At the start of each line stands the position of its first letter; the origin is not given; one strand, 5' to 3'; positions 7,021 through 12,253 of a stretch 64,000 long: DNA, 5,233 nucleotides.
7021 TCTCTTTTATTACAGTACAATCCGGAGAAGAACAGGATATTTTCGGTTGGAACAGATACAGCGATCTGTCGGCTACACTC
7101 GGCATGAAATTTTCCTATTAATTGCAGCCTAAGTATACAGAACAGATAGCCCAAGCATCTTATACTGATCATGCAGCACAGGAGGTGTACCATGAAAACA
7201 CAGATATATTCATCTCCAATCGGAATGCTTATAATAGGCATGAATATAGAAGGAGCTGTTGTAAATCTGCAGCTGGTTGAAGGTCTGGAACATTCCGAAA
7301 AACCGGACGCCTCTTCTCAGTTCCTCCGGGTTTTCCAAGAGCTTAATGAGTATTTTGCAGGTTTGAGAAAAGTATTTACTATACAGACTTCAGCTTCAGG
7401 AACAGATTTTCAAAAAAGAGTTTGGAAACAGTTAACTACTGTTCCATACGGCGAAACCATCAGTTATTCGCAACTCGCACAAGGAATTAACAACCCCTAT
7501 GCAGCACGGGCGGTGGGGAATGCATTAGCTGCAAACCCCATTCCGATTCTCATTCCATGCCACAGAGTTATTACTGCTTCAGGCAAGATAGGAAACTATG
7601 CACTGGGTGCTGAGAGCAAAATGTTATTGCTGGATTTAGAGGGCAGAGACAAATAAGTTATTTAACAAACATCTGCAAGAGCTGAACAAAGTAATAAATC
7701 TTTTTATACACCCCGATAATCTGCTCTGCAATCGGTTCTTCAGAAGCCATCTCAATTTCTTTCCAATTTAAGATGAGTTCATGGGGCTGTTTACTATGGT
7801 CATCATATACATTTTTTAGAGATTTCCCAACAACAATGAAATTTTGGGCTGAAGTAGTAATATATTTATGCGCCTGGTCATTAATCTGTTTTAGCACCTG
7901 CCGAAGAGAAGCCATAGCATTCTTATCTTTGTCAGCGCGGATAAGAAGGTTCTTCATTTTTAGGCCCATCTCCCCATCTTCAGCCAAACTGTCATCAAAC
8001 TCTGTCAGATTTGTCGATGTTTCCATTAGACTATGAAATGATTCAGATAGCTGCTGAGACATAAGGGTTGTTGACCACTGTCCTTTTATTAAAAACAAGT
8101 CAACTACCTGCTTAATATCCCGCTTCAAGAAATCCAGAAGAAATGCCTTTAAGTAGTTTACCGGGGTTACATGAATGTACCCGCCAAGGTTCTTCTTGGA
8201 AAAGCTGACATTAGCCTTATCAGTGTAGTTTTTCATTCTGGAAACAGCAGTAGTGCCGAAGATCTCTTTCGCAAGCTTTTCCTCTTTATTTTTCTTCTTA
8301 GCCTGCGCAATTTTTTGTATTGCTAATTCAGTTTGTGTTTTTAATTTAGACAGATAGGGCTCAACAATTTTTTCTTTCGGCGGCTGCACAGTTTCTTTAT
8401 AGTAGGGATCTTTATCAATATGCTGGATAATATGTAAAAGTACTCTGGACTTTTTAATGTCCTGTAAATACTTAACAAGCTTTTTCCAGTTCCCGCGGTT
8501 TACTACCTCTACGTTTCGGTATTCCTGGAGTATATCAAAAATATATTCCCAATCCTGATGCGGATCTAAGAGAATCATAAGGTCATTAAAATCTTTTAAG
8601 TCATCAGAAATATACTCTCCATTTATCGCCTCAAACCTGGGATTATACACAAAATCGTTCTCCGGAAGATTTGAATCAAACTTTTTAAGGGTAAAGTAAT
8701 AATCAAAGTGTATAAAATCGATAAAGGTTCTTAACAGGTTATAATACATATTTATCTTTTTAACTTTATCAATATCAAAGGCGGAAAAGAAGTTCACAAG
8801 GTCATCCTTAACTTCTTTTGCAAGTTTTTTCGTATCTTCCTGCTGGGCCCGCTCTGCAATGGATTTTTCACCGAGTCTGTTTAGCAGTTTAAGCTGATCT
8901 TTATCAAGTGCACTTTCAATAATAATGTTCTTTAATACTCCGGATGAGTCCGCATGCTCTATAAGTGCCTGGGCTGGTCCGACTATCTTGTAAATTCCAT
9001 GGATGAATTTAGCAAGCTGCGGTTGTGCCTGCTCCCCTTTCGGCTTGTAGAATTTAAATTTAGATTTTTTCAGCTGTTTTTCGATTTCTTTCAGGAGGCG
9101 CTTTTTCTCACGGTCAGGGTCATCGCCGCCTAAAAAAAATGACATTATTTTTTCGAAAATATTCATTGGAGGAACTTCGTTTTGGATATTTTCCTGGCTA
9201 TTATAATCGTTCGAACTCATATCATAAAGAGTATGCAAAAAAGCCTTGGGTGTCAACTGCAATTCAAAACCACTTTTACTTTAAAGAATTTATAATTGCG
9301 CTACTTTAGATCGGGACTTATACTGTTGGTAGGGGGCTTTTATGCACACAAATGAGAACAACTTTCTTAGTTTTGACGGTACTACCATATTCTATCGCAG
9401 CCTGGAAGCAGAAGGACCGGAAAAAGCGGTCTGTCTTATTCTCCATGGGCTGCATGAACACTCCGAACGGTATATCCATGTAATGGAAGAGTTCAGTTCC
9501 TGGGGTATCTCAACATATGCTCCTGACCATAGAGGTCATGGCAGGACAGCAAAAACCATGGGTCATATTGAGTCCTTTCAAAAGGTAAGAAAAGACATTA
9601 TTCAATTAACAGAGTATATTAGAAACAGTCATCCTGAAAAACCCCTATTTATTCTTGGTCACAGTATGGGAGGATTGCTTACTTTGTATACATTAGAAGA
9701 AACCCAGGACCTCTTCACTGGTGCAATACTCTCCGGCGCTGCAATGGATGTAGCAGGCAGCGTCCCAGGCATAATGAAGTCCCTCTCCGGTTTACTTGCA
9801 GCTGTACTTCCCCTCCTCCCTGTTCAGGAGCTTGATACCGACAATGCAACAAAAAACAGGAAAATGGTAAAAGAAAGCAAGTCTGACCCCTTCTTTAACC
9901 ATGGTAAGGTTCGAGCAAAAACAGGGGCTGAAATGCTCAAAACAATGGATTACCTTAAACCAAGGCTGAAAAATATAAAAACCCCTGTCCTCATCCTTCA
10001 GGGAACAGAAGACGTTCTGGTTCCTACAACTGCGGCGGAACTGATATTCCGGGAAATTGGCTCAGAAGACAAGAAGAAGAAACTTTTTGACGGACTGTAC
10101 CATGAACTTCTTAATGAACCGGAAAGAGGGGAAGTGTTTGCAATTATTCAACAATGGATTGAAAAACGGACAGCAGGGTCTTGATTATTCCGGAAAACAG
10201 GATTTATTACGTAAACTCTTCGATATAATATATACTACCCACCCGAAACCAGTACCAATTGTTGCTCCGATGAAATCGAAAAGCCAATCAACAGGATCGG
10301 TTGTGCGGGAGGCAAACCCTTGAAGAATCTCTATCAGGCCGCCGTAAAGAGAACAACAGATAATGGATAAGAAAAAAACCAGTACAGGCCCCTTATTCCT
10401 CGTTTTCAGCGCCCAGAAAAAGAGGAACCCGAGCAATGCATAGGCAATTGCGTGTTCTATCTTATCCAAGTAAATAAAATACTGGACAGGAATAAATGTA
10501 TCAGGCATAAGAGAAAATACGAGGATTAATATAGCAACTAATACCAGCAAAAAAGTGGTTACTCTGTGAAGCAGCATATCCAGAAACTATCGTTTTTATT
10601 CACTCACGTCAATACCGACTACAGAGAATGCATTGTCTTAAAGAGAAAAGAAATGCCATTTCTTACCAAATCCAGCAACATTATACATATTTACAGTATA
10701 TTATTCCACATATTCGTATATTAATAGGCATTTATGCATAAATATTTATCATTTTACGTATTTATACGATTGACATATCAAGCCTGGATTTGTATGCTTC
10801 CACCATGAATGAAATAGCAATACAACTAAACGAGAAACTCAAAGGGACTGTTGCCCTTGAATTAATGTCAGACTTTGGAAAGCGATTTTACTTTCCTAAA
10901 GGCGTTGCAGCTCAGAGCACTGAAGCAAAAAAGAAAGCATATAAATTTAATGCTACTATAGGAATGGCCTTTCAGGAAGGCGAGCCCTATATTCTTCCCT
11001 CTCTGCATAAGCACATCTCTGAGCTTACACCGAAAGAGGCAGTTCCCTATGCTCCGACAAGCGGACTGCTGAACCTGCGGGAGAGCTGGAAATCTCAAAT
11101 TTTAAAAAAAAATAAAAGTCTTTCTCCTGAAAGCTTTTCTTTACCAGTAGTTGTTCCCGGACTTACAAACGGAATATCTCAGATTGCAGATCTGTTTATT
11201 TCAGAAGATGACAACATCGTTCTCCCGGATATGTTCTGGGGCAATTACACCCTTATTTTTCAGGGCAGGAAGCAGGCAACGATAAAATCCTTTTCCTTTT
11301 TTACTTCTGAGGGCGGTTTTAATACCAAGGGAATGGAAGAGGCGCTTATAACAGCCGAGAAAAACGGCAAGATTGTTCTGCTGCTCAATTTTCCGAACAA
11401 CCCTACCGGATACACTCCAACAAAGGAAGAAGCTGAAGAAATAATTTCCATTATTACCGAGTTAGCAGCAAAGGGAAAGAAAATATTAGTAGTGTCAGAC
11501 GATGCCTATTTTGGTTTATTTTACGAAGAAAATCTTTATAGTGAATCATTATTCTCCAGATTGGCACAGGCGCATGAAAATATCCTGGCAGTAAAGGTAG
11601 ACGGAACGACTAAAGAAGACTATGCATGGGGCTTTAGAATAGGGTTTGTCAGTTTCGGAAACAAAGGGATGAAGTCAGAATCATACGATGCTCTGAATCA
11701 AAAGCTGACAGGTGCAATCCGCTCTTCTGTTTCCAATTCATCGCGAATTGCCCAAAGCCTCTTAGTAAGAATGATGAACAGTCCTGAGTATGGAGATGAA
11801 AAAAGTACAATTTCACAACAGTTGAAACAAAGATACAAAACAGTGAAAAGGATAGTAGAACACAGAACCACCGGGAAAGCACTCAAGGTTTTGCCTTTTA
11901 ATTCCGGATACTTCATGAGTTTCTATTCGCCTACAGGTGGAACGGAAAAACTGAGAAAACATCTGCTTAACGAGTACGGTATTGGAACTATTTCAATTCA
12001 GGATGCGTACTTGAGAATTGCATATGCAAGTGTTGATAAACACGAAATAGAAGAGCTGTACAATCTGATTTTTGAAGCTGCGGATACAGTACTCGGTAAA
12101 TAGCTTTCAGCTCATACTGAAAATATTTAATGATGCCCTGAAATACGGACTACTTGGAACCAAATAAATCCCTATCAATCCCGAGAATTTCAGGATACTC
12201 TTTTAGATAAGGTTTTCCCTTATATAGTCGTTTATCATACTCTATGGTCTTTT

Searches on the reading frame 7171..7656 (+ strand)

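Call 13: search_protein_families(library=pfam, proteins=[window:7171-7656:+], max_evalue=0.0001)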
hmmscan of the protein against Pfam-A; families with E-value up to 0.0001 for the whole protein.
window:7171-7656:+ (161 aa): 2 families
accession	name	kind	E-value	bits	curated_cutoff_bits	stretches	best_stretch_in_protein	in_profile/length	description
PF01035.26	DNA_binding_1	-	2.2e-32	111.1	27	1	79-158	1-80/81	6-O-methylguanine DNA methyltransferase, DNA binding domain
PF02870.21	Methyltransf_1N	-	6.6e-05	23.8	21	1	9-73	2-69/71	6-O-methylguanine DNA methyltransferase, ribonuclease-like domain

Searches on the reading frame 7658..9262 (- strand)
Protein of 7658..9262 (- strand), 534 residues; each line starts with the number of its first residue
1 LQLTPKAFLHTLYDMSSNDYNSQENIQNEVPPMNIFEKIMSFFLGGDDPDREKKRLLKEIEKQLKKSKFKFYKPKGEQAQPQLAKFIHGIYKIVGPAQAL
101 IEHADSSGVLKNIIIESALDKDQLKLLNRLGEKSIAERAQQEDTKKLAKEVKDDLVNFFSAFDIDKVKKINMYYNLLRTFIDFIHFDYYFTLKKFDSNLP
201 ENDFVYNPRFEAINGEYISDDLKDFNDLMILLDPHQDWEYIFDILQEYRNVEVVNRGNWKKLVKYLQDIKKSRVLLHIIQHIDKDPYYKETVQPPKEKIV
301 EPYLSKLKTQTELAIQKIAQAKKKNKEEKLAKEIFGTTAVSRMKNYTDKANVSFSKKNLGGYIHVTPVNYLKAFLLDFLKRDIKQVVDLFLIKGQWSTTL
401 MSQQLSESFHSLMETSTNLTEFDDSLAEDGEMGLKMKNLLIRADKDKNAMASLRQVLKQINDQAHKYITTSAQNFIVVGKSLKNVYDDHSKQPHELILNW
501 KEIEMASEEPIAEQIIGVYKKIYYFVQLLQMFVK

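Call 13: search_protein_families(library=pfam, proteins=[window:7658-9262:-], max_evalue=0.0001)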
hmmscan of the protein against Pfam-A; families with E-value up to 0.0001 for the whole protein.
window:7658-9262:- (534 aa): 1 family
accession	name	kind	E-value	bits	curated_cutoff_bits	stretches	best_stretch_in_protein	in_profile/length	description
PF17239.7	DUF5312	-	4.2e-10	39.1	25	1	321-529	350-553/553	Family of unknown function (DUF5312)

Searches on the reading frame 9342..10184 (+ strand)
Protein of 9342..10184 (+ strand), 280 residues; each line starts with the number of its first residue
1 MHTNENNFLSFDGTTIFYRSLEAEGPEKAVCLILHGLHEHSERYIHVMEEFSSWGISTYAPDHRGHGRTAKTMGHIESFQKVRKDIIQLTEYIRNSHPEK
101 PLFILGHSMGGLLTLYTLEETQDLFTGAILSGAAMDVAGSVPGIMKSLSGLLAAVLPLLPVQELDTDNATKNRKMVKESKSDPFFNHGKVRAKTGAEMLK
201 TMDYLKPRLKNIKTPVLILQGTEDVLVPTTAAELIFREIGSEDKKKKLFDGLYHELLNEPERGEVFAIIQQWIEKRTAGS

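Call 13: search_protein_families(library=pfam, proteins=[window:9342-10184:+], max_evalue=0.0001)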
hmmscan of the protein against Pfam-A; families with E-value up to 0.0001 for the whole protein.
window:9342-10184:+ (280 aa): 4 families
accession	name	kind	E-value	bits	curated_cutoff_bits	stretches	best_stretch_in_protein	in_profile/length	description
PF12146.15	Hydrolase_4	-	9.4e-72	241.6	27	1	26-261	2-239/239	Serine aminopeptidase, S33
PF00561.26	Abhydrolase_1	-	3.1e-16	60.2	25.8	1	32-255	4-239/245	alpha/beta hydrolase fold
PF12697.13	Abhydrolase_6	-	2.2e-12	48.6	26.3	1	32-259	2-208/217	Alpha/beta hydrolase family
PF00326.27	Peptidase_S9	-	7.2e-10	39.1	22.6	1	53-138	12-102/213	Prolyl oligopeptidase family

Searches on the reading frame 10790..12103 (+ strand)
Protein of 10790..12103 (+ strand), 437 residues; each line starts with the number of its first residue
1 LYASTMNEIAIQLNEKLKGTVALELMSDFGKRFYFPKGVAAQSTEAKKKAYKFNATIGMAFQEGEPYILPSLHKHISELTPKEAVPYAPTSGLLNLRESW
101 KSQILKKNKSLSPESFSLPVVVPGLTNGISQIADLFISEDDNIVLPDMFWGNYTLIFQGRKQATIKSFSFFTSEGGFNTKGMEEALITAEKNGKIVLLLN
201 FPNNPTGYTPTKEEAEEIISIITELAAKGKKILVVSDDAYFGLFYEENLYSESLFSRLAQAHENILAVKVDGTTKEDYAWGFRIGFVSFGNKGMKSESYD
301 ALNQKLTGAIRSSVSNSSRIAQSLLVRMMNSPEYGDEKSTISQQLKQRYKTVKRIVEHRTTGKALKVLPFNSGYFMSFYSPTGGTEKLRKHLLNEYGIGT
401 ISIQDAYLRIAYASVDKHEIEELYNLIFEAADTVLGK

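Call 13: search_protein_families(library=pfam, proteins=[window:10790-12103:+], max_evalue=0.0001)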
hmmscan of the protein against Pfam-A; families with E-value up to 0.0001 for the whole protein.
window:10790-12103:+ (437 aa): 1 family
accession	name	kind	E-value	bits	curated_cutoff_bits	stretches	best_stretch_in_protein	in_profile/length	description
PF00155.27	Aminotran_1_2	-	1.9e-28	100.1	19.7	1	84-424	35-358/361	Aminotransferase class I and II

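Call 49: search_protein_families(library=ncbifam, proteins=[window:10790-12103:+], max_evalue=1e-10)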
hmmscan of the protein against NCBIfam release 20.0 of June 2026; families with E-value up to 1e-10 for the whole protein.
window:10790-12103:+ (437 aa): 13 families
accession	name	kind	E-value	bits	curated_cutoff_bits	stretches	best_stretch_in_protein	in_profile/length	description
NF006388.0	PRK08637.1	equivalog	2.8e-167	557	301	1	6-433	1-430/433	hypothetical protein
NF005817.0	PRK07683.1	equivalog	4e-17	62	575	1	82-367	56-310/387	aminotransferase A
NF005744.0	PRK07568.1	subfamily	4.1e-17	62.1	389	1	79-396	54-342/398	pyridoxal phosphate-dependent aminotransferase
NF041364.1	GntC_guanitoxin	equivalog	4.4e-16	58.7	415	1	83-422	29-348/356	guanitoxin biosynthesis PLP-dependent (S)-gamma-hydroxy-L-arginine cyclodehydratase GntC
NF006719.0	PRK09257.1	subfamily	1.4e-15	57.4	377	1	45-429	21-394/397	aromatic amino acid transaminase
NF041091.1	asp_aminotase_Arch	equivalog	4.5e-15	55.4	550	1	78-416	51-361/376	aspartate aminotransferase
NF005588.0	PRK07309.1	equivalog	7.7e-15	54.7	576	1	85-293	61-254/391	pyridoxal phosphate-dependent aminotransferase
NF006230.0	PRK08363.1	equivalog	2.7e-14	52.8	534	1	87-357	66-314/398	alanine aminotransferase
NF005305.0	PRK06836.1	equivalog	2.9e-13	49.8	376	1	46-331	32-300/396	pyridoxal phosphate-dependent aminotransferase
NF004770.0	PRK06108.1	subfamily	1.2e-12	47.3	422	1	87-291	69-260/396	pyridoxal phosphate-dependent aminotransferase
TIGR01265.1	tyr_nico_aTase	subfamily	7.4e-12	44.9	292.45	1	83-330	65-293/403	tyrosine/nicotianamine family aminotransferase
NF006756.0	PRK09276.1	subfamily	6.5e-11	41.8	507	1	66-294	47-257/387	LL-diaminopimelate aminotransferase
TIGR03540.1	DapC_direct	equivalog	9.3e-11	41.2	593.25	0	79-296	55-257/383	LL-diaminopimelate aminotransferase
